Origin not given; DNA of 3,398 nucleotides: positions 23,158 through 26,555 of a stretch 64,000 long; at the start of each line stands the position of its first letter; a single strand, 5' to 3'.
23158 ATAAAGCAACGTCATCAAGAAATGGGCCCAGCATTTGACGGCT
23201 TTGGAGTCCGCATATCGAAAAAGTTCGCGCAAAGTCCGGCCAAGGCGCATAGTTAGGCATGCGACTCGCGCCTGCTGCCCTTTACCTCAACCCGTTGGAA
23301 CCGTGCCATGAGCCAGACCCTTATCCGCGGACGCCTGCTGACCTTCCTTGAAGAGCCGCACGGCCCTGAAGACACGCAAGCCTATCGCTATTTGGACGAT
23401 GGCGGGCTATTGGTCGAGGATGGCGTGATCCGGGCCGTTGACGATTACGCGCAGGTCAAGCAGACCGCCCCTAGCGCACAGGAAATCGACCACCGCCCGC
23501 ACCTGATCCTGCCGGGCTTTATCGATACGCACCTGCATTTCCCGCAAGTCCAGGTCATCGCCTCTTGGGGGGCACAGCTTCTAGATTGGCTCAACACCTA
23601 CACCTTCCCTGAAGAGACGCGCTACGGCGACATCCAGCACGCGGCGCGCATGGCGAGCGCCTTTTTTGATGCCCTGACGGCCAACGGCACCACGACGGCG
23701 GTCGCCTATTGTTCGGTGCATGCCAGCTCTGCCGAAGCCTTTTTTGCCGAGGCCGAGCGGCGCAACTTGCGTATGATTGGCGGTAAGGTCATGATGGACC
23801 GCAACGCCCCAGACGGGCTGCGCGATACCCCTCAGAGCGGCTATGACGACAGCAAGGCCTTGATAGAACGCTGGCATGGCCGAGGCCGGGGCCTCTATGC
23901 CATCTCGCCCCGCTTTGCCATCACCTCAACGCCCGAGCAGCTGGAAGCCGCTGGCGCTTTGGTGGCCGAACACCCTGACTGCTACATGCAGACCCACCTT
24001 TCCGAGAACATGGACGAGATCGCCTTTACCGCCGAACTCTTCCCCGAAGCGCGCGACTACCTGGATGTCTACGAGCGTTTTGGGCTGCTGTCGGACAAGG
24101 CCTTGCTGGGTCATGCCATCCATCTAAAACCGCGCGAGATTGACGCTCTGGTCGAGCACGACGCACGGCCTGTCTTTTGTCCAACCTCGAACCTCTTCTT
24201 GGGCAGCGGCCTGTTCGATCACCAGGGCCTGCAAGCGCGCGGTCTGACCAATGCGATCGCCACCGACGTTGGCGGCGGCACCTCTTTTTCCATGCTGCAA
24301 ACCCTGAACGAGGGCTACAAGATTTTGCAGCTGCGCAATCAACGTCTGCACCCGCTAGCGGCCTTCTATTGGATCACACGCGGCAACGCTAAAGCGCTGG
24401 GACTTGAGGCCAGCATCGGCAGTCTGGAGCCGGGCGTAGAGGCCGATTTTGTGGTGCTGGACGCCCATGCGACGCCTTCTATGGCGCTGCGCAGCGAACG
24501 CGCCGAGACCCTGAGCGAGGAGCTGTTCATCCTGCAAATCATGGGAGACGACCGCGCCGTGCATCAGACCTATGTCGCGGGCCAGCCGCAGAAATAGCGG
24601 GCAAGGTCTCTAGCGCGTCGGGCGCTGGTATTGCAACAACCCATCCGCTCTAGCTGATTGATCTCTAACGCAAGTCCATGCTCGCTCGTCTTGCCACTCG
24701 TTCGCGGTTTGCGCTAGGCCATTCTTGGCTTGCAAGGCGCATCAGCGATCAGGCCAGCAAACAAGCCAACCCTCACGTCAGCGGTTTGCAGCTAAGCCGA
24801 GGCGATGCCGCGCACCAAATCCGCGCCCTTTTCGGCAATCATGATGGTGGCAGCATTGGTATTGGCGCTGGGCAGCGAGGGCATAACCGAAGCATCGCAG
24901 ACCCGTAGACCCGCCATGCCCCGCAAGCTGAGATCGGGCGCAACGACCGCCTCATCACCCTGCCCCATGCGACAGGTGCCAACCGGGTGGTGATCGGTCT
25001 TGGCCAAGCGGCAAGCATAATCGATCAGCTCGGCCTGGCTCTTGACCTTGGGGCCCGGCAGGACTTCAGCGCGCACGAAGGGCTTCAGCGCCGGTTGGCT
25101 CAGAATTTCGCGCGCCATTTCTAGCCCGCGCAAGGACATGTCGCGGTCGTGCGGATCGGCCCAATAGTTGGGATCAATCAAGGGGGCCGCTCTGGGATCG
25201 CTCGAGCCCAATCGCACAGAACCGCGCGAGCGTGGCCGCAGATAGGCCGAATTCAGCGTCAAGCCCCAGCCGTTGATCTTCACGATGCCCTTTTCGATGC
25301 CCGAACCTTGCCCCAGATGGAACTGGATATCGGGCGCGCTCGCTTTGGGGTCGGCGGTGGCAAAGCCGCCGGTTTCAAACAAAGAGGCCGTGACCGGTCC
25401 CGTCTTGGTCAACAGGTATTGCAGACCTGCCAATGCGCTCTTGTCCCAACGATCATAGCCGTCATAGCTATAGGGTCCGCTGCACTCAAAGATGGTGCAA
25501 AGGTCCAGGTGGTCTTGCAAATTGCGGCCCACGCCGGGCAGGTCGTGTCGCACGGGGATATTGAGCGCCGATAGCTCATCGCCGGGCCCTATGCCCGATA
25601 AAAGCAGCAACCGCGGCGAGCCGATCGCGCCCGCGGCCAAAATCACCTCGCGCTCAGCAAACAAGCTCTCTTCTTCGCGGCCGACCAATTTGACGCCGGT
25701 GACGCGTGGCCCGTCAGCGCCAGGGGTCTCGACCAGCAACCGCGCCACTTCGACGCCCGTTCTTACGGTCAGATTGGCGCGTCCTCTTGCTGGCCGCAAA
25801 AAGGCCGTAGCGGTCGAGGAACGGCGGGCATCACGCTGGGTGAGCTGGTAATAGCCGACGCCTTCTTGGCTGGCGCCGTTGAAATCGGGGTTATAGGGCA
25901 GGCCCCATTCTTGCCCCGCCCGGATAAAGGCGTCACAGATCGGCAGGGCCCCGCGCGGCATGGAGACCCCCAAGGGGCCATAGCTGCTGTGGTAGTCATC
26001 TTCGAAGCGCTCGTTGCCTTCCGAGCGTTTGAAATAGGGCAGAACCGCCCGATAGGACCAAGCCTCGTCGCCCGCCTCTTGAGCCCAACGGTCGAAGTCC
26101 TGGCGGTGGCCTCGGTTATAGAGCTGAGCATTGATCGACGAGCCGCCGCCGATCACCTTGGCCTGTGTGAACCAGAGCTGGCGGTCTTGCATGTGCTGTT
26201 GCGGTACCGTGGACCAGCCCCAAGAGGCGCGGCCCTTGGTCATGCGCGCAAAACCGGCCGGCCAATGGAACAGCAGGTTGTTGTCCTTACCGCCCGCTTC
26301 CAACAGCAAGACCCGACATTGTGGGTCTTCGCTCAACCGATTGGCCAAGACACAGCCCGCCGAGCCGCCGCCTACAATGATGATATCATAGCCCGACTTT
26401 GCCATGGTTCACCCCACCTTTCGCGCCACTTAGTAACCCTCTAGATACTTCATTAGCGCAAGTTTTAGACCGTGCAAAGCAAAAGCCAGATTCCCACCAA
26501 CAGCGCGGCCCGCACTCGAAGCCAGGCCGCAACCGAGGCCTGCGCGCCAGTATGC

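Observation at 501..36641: Family of roughly 105-110-bp hairpin-forming intergenic repeats, five copies in both orientations, abutting or donating the 3' ends of upstream genes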

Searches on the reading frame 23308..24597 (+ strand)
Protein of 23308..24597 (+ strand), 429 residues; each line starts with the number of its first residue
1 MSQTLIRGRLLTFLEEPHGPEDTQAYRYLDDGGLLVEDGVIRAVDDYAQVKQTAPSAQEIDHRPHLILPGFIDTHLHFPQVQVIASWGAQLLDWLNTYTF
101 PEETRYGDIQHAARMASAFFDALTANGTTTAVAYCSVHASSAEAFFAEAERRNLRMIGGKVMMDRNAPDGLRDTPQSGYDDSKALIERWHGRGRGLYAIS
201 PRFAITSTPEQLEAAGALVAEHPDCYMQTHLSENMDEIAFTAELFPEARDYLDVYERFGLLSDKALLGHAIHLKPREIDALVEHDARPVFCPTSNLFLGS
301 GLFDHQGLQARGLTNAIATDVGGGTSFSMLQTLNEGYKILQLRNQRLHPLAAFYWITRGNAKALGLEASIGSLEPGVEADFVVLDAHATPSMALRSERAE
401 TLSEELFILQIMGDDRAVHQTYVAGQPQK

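Call 15: find_encoding_contigs(protein=window:23308-24597:+, flank=10000, max_places=10)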
Protein window:23308-24597:+ (429 aa): no gene with exactly this product is on record in the collection.

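Call 16: search_protein_families(library=pfam, proteins=[window:23308-24597:+])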
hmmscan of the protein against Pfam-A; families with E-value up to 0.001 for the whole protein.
window:23308-24597:+ (429 aa): 3 families
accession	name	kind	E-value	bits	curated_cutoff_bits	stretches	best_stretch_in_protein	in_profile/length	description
PF01979.26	Amidohydro_1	-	6.4e-49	167.5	25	1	67-426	2-343/345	Amidohydrolase family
PF07969.17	Amidohydro_3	-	6e-12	46.2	29.7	1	301-427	355-470/472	Amidohydrolase family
PF22039.1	HUTI_composite_bact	-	8.9e-05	22.5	25.5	1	32-57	1-26/26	Imidazolonepropionase-like composite domain, bacteria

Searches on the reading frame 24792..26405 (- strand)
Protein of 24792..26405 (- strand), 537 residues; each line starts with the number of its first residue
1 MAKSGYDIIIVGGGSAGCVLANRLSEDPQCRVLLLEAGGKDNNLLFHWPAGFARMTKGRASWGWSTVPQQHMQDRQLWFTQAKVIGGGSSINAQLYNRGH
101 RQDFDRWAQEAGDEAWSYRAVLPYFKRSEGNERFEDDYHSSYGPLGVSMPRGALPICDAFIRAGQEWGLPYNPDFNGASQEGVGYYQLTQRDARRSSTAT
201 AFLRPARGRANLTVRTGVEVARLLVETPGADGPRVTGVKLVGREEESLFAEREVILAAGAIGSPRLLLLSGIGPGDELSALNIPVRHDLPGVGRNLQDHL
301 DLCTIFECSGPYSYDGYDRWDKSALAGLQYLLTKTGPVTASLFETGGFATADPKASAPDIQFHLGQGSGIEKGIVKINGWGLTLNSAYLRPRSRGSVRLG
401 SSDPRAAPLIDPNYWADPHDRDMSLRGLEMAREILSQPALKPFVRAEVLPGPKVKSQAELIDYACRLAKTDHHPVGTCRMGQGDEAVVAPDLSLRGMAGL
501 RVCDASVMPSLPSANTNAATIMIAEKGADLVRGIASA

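Call 16: search_protein_families(library=pfam, proteins=[window:24792-26405:-])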
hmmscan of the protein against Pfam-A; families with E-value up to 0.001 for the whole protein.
window:24792-26405:- (537 aa): 7 families
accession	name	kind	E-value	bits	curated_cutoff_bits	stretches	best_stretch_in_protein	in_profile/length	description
PF00732.25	GMC_oxred_N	-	3.4e-49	168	23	1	6-300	1-217/218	GMC oxidoreductase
PF05199.19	GMC_oxred_C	-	1.4e-38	133.1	24.6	1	391-524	1-139/139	GMC oxidoreductase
PF00890.30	FAD_binding_2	-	2.3e-07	30.8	20.4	1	7-263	1-206/414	FAD binding domain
PF01266.30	DAO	-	1.5e-06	28.5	27.9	1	7-266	1-208/353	FAD dependent oxidoreductase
PF05834.18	Lycopene_cycl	-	2.1e-05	24.2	23.4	1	7-41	1-36/380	Lycopene cyclase protein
PF13450.12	NAD_binding_8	-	0.00023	21.8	21.9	1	10-38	1-28/68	NAD(P)-binding Rossmann-like domain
PF07992.20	Pyr_redox_2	-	0.0006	19.8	26.1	0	6-39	1-33/291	Pyridine nucleotide-disulphide oxidoreductase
